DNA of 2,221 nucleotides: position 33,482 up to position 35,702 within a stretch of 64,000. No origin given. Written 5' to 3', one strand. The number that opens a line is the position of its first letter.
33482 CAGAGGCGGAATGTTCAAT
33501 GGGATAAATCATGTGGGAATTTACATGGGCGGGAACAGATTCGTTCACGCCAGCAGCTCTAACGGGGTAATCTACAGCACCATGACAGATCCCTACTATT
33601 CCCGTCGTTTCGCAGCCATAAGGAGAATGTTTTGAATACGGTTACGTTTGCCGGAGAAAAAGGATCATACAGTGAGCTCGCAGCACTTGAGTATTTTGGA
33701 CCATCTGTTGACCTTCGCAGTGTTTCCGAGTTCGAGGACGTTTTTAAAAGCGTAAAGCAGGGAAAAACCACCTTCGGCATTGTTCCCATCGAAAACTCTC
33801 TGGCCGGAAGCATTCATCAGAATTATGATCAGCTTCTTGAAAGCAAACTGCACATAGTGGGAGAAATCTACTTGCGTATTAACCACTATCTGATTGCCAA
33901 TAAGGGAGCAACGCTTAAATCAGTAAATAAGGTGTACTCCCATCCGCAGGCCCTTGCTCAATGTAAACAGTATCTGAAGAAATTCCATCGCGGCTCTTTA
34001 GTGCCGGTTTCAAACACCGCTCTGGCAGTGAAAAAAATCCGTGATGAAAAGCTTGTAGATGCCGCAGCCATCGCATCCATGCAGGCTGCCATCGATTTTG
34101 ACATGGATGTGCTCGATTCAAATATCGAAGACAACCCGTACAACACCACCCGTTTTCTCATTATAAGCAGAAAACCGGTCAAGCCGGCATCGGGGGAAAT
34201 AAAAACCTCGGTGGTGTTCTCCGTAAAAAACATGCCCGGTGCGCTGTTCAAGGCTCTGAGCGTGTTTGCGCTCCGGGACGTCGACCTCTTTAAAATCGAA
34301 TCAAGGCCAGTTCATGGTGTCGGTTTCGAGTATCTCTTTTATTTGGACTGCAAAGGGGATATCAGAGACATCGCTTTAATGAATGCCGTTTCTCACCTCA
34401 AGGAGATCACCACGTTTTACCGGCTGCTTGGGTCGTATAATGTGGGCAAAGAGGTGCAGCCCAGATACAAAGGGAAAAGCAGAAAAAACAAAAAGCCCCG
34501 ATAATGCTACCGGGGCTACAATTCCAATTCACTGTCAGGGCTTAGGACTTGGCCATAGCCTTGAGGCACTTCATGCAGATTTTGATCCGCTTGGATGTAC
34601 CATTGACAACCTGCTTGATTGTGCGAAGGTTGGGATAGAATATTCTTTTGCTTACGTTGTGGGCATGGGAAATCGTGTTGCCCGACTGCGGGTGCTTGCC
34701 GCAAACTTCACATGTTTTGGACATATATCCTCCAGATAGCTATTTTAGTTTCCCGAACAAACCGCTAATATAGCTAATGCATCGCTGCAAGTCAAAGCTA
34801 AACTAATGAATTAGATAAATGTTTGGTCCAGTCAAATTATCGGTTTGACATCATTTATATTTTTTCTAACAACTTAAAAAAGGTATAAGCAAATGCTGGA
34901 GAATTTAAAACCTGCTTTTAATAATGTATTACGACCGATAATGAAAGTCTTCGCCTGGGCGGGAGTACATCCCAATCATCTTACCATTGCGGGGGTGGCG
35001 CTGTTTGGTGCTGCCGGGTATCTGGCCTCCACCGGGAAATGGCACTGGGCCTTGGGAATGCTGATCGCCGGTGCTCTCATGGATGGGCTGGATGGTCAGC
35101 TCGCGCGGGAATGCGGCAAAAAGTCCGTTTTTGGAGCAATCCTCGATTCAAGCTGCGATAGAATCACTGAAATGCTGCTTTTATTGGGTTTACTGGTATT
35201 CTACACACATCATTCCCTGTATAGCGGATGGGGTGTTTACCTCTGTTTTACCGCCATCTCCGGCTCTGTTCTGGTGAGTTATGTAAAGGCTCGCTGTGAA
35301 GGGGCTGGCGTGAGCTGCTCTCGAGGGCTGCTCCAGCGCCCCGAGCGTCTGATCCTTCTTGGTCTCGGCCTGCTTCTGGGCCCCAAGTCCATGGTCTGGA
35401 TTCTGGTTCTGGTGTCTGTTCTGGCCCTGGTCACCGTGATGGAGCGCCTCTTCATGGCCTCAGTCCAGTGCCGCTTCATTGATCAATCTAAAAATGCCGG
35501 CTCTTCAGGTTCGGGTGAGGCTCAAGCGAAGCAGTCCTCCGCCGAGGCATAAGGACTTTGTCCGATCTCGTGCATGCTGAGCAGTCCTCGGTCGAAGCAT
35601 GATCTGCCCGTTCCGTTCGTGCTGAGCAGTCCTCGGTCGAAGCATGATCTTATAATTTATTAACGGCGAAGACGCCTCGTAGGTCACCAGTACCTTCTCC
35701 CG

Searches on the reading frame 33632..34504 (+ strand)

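Call 13: search_protein_families(library=pfam, proteins=[window:33632-34504:+], max_evalue=0.01)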
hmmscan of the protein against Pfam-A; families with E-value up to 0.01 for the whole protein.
window:33632-34504:+ (290 aa): 2 families
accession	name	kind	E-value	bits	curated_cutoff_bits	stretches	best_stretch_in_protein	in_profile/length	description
PF00800.23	PDT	-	2.2e-62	210.5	25.2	1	4-181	1-179/181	Prephenate dehydratase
PF01842.31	ACT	-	2.2e-06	27.8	27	1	192-243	1-53/66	ACT domain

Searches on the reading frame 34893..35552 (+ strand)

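Call 13: search_protein_families(library=pfam, proteins=[window:34893-35552:+], max_evalue=0.01)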
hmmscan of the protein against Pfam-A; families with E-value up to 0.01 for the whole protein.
window:34893-35552:+ (219 aa): 1 family
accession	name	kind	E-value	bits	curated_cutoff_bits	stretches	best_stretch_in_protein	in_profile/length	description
PF01066.26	CDP-OH_P_transf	-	5.8e-18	66.2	22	1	26-176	3-147/152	CDP-alcohol phosphatidyltransferase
